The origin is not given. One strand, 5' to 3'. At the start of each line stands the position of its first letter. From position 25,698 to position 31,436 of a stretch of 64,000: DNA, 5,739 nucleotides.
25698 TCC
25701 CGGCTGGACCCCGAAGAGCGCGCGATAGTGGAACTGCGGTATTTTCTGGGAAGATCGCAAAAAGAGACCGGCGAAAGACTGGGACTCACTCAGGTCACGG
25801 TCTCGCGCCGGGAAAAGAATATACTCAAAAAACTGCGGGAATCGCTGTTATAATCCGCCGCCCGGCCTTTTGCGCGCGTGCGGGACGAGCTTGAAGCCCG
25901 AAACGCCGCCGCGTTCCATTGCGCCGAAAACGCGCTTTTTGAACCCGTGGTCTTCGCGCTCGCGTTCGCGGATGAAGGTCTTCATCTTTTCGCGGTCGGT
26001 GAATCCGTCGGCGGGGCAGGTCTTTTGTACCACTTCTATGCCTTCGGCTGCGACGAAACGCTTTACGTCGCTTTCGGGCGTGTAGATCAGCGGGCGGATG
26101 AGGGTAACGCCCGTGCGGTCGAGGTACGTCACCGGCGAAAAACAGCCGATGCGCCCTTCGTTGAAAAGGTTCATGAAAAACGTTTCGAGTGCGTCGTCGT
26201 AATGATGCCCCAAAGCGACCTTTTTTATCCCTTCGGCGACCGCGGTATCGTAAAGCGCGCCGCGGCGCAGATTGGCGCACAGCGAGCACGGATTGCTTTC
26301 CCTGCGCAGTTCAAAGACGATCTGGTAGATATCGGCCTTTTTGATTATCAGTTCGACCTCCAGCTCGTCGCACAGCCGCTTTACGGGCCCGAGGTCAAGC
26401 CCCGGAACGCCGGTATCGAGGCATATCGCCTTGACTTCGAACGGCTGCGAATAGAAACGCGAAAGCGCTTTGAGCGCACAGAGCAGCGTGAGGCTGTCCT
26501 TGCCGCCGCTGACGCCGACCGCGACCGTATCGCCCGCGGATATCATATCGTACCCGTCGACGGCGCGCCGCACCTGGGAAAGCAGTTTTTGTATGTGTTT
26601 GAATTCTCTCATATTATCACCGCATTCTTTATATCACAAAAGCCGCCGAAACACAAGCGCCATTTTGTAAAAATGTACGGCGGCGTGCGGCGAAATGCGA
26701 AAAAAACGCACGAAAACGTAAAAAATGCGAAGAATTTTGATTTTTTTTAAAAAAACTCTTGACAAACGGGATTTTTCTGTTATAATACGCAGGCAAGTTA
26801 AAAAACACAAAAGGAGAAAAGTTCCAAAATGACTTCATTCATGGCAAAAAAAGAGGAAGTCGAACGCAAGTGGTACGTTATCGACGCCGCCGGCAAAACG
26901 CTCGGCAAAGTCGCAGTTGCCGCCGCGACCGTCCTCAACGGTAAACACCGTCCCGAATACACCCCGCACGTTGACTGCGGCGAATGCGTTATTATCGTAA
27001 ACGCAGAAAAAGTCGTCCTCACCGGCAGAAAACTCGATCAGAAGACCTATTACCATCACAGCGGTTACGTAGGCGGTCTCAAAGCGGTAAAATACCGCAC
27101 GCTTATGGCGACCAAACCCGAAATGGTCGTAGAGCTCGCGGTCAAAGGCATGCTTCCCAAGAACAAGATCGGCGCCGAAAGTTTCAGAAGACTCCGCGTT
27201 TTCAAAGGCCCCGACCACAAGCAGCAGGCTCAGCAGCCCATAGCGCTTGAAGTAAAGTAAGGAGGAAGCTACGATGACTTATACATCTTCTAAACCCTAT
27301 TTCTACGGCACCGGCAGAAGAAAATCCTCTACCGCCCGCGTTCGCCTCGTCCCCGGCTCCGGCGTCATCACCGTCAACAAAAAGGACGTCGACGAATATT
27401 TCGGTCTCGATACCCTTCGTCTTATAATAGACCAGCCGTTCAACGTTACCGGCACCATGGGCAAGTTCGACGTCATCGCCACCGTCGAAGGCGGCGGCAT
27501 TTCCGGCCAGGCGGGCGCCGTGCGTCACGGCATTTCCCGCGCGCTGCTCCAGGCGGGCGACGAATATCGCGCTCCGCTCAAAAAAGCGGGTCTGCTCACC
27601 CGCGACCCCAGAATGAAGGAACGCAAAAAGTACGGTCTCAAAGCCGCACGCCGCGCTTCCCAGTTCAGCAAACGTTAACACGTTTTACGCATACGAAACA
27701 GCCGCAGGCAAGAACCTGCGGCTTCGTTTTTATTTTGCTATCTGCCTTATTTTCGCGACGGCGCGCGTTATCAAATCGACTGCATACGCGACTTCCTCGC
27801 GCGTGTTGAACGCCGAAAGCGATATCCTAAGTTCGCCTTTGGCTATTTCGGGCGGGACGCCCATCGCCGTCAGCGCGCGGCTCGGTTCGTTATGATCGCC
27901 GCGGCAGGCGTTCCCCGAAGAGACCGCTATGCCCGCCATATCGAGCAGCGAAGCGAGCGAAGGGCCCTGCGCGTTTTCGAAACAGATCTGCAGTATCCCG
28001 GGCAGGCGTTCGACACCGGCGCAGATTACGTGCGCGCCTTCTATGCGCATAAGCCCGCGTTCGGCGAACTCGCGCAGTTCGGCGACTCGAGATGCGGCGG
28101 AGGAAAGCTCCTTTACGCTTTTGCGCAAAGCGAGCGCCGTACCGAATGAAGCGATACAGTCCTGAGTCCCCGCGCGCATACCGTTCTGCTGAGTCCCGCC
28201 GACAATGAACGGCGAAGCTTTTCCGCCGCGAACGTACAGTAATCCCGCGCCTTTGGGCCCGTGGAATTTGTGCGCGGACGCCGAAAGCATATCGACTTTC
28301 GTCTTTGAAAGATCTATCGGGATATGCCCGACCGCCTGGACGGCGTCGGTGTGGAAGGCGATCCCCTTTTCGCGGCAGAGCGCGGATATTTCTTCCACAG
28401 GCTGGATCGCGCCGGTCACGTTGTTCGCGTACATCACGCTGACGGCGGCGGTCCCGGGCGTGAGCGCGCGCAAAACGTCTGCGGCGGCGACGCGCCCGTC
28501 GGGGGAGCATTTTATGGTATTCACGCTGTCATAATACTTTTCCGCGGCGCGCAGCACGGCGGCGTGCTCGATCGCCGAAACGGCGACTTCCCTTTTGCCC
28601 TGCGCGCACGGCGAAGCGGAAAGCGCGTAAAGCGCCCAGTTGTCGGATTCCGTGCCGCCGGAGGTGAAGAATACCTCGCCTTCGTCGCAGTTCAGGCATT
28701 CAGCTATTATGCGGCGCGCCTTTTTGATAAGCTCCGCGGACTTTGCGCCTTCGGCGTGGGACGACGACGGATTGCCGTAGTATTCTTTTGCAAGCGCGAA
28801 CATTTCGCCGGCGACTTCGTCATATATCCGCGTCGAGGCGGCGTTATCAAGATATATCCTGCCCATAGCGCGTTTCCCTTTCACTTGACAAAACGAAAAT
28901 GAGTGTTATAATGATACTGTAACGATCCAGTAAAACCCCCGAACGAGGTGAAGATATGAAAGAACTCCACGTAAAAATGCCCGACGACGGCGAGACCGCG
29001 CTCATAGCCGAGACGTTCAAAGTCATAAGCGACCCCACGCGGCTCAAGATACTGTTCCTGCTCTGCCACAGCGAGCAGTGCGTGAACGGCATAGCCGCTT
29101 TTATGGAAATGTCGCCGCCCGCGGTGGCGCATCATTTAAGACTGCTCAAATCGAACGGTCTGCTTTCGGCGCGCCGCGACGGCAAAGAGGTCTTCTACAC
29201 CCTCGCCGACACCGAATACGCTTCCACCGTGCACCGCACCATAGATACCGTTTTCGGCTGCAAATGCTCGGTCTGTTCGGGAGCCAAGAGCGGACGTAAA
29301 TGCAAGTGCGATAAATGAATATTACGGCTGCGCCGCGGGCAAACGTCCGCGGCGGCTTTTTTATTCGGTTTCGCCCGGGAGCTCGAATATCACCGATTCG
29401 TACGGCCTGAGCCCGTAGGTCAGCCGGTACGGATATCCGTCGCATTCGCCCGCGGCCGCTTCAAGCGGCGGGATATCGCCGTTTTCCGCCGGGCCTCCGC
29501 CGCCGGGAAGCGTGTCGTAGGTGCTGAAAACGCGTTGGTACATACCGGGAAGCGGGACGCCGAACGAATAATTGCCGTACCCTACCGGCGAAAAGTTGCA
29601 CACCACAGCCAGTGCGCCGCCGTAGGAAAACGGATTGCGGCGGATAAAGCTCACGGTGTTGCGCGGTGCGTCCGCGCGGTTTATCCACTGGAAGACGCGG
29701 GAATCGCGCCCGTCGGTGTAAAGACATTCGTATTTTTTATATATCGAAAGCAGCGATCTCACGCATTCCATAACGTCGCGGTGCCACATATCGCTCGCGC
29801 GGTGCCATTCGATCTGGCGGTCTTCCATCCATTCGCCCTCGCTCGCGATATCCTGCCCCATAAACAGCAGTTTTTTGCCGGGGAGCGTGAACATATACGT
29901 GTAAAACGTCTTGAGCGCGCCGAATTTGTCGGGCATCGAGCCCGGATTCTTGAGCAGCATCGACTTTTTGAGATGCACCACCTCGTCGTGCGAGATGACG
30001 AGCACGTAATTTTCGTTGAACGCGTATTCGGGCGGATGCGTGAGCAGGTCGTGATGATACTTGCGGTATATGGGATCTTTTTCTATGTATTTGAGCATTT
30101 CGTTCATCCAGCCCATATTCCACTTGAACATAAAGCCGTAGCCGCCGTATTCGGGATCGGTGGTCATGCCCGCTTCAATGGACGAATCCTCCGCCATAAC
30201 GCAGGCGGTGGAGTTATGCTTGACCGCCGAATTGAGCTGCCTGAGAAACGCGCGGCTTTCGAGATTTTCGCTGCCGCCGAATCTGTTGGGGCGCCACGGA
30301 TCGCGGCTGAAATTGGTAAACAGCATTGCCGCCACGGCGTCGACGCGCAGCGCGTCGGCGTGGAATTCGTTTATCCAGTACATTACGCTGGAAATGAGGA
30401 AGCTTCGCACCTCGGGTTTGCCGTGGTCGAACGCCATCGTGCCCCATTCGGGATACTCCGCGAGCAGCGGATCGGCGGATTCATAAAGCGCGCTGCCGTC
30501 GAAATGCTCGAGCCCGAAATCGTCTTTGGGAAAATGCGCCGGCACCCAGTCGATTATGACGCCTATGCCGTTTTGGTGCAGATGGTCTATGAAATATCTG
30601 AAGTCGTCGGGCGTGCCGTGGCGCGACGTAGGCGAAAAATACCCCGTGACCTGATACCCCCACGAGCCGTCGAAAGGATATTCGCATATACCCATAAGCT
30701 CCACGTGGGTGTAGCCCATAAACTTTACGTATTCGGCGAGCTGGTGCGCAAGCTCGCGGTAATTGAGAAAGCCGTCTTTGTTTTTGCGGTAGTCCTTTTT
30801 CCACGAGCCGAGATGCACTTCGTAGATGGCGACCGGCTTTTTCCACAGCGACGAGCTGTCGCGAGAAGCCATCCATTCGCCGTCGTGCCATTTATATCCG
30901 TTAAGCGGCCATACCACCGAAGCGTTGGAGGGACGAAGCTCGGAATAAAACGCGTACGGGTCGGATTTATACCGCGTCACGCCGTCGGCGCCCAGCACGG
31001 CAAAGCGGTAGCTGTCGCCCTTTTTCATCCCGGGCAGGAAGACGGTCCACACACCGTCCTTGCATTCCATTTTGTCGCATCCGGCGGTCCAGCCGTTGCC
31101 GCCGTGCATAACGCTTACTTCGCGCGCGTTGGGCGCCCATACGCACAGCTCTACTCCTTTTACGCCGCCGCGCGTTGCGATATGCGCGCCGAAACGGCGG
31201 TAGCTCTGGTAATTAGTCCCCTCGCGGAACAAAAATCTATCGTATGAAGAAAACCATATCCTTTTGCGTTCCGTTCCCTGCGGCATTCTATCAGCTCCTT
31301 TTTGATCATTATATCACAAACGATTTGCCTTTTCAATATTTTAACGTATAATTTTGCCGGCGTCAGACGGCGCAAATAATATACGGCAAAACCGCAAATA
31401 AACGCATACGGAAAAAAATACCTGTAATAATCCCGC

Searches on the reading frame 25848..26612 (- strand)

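Call 85: search_protein_families(library=pfam, proteins=[window:25848-26612:-], max_evalue=0.00001)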
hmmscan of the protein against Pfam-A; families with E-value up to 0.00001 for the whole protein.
window:25848-26612:- (254 aa): 1 family
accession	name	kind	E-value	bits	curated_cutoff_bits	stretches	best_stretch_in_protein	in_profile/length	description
PF01171.26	ATP_bind_3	-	1.9e-17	64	27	1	30-196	2-165/182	PP-loop family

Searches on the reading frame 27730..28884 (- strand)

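Call 85: search_protein_families(library=pfam, proteins=[window:27730-28884:-], max_evalue=0.00001)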
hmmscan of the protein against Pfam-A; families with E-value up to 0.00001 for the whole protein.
window:27730-28884:- (384 aa): 1 family
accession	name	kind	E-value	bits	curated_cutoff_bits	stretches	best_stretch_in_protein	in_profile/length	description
PF00266.25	Aminotran_5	-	1e-71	242.3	21.5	1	10-366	1-369/371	Aminotransferase class-V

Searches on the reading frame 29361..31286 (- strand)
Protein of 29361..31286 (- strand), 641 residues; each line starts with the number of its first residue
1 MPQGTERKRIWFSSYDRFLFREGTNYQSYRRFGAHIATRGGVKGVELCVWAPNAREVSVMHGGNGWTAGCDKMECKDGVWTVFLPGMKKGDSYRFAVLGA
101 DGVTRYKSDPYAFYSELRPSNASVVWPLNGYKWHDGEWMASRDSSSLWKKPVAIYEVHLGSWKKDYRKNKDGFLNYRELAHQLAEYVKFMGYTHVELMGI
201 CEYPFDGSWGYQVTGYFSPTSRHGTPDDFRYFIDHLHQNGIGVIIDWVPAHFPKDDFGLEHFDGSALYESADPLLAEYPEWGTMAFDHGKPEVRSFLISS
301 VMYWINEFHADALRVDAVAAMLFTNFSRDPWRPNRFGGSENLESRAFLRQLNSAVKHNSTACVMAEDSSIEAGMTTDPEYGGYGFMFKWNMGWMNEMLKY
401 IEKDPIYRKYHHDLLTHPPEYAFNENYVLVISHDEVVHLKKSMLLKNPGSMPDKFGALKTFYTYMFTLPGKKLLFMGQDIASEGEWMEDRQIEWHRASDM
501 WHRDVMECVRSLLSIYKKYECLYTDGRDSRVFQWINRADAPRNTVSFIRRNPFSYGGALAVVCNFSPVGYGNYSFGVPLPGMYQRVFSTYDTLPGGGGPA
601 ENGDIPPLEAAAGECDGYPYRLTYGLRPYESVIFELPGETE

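Call 85: search_protein_families(library=pfam, proteins=[window:29361-31286:-], max_evalue=0.00001)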
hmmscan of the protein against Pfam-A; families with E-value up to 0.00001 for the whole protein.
window:29361-31286:- (641 aa): 3 families
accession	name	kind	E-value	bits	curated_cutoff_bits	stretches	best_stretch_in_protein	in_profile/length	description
PF02922.24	CBM_48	-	1.1e-16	61.3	22.4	1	32-112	2-83/83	Carbohydrate-binding module 48 (Isoamylase N-terminal domain)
PF02806.24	Alpha-amylase_C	-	2.9e-13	50.4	21.2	1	534-635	1-93/95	Alpha amylase, C-terminal all-beta domain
PF00128.31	Alpha-amylase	-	3.3e-12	46.8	22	1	185-253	26-93/446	Alpha amylase, catalytic domain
